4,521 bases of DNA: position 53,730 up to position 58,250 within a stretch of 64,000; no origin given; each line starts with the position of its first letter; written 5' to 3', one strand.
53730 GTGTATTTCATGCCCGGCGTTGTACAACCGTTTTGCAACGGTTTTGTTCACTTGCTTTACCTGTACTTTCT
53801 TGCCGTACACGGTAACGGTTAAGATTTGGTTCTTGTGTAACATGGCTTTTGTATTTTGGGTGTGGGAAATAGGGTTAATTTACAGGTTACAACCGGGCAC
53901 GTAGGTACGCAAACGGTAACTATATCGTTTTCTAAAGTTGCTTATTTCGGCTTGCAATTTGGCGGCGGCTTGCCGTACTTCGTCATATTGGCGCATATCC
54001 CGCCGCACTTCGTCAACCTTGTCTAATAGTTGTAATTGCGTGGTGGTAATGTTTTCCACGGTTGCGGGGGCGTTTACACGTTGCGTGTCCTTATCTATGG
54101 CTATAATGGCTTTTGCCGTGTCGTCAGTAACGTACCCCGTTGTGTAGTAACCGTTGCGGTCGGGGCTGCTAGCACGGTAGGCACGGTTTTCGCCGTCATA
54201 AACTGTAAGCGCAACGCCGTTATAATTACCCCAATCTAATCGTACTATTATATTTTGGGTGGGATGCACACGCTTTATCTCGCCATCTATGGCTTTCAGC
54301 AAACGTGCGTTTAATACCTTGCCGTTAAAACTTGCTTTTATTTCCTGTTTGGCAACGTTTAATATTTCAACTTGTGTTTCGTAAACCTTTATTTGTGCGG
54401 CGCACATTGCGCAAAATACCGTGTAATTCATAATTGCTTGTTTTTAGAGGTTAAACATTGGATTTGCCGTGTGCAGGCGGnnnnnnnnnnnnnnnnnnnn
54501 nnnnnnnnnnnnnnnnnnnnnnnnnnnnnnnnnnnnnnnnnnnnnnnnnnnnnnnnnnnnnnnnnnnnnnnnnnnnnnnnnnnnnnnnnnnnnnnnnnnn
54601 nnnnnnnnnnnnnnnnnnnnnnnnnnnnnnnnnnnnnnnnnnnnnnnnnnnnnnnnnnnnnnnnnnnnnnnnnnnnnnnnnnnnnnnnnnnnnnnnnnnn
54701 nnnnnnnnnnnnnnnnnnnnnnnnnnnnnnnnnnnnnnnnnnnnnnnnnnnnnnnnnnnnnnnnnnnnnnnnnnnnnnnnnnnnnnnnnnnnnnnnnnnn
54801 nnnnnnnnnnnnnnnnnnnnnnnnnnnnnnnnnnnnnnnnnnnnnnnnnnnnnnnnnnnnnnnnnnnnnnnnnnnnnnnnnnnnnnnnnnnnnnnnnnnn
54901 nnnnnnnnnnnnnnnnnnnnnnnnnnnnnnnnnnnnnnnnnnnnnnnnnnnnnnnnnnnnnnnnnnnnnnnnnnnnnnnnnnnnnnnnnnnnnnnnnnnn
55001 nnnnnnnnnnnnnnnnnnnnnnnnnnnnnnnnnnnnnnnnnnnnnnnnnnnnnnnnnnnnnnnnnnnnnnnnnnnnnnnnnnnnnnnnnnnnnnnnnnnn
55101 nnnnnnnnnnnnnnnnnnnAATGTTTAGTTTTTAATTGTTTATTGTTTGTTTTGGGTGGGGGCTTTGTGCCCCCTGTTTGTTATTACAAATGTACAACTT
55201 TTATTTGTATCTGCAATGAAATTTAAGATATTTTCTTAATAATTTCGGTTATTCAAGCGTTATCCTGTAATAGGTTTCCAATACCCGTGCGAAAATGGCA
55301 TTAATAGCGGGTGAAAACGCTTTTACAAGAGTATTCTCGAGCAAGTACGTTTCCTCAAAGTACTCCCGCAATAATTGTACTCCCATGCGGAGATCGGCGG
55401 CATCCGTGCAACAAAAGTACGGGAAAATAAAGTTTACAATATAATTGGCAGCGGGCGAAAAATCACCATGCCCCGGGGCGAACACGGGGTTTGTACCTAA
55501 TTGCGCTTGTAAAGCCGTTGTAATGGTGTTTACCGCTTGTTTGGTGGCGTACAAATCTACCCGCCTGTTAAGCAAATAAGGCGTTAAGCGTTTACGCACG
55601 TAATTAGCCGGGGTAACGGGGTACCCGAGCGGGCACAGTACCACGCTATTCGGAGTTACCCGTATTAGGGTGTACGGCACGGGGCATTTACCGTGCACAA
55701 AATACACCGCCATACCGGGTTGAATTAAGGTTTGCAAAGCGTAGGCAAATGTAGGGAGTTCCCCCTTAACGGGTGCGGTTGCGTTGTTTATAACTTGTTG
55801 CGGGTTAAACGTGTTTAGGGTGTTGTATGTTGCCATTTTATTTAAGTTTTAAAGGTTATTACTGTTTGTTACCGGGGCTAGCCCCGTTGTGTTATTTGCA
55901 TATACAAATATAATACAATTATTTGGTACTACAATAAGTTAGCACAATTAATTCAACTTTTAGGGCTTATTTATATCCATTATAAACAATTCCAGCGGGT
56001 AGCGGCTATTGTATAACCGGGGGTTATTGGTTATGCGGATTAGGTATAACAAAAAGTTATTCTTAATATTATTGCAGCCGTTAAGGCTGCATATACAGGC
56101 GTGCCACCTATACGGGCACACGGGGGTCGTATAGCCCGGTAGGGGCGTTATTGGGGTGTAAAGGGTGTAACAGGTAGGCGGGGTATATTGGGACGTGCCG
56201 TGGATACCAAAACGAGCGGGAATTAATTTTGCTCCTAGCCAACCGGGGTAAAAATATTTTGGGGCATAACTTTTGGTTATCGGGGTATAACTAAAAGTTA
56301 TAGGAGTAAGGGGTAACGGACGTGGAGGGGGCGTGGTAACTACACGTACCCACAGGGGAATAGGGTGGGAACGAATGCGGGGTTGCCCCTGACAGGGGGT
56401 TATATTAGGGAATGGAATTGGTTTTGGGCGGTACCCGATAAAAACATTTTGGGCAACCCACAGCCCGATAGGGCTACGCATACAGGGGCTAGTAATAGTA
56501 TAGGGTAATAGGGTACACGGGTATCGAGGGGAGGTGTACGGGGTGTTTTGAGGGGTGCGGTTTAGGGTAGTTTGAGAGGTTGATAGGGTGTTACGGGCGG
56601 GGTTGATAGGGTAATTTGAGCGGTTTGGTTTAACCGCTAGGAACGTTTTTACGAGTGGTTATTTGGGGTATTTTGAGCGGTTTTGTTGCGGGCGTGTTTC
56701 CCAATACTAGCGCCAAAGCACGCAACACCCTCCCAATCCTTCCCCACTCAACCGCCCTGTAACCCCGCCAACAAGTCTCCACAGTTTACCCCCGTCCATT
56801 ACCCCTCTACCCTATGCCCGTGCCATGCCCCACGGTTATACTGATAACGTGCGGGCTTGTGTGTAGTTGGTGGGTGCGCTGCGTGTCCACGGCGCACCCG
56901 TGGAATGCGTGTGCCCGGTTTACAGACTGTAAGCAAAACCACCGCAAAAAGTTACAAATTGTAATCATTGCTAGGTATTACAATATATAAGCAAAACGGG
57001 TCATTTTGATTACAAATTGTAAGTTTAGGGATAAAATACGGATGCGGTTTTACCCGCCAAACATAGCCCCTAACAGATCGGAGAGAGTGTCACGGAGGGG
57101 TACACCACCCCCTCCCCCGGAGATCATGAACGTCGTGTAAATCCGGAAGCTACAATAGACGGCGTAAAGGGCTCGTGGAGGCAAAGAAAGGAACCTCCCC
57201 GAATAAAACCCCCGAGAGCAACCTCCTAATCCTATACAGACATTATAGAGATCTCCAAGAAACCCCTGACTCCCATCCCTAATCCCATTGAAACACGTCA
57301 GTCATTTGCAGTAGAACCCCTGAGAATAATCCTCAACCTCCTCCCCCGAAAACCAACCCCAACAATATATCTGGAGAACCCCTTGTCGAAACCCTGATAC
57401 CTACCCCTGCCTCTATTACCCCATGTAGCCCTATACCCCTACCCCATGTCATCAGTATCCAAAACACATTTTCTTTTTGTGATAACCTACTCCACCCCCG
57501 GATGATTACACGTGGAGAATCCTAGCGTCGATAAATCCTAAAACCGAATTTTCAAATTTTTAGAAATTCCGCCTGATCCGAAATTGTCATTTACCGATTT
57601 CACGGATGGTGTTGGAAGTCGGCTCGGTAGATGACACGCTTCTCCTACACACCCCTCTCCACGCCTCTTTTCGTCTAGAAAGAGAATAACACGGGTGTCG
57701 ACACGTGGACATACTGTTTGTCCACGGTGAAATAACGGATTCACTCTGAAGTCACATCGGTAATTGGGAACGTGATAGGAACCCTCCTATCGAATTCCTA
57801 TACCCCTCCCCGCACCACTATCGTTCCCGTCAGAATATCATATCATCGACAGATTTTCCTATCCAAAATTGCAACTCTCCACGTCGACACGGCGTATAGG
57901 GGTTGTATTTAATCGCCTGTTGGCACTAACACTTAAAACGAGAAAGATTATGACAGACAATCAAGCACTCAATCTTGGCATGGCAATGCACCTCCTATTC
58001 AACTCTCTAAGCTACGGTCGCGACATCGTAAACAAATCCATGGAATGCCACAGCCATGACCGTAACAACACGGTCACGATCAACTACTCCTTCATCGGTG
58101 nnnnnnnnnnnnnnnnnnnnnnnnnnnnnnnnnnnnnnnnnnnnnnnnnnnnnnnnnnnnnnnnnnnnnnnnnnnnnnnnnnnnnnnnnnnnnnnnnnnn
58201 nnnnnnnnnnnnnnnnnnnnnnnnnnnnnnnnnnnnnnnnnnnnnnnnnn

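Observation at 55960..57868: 1.9-kb ORF-free region with mirrored G-rich / C-rich arms, iterons and palindromes: candidate origin, terminal region or large structured RNA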

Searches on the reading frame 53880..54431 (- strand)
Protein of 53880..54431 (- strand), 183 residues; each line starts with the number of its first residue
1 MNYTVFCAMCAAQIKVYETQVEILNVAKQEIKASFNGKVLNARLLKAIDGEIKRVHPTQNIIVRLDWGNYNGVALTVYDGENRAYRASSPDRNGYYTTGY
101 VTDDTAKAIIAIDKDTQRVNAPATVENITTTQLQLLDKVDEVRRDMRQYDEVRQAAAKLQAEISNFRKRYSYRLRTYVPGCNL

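Call 13: search_protein_families(library=phrogs, proteins=[window:53880-54431:-], max_evalue=0.01)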
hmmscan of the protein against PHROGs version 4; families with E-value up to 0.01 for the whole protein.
window:53880-54431:- (183 aa): 0 families

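Call 14: search_protein_families(library=pfam, proteins=[window:53880-54431:-], max_evalue=0.01)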
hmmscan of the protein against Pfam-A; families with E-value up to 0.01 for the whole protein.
window:53880-54431:- (183 aa): 0 families

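Call 108: search_protein_families(library=pfam, proteins=[window:53880-54431:-], max_evalue=0.1)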
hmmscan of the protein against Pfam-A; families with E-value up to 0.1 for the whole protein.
window:53880-54431:- (183 aa): 1 family
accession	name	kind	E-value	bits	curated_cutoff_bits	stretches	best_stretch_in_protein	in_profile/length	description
PF23028.1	YbjQ_3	-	0.053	14.4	27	0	126-181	16-69/95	C2 domain-containing protein 5, fifth YbjQ-like domain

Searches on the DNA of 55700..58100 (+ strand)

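Call 6: search_dna_similar(query=window:55840-57950:+, collection=phages, mode=distant)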
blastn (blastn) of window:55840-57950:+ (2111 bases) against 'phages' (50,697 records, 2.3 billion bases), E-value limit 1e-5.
No match.

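Call 7: search_rna_families(source=window, start=55700, end=58100, threshold=evalue, max_evalue=10)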
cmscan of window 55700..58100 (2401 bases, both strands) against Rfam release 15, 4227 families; matches with E-value up to 10: 1.
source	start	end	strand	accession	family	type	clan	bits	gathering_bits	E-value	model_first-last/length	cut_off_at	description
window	56822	56899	-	RF02985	ftsZ-DE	Gene; sRNA;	-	15.6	72.2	9.4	1-69/69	no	ftsZ-DE RNA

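Call 97: search_dna_similar(query=window:55960-57949:+, collection=plasmids, mode=distant, max_evalue=0.01, max_rows=10)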
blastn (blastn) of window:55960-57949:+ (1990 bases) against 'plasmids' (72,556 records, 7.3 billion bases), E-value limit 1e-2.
No match.
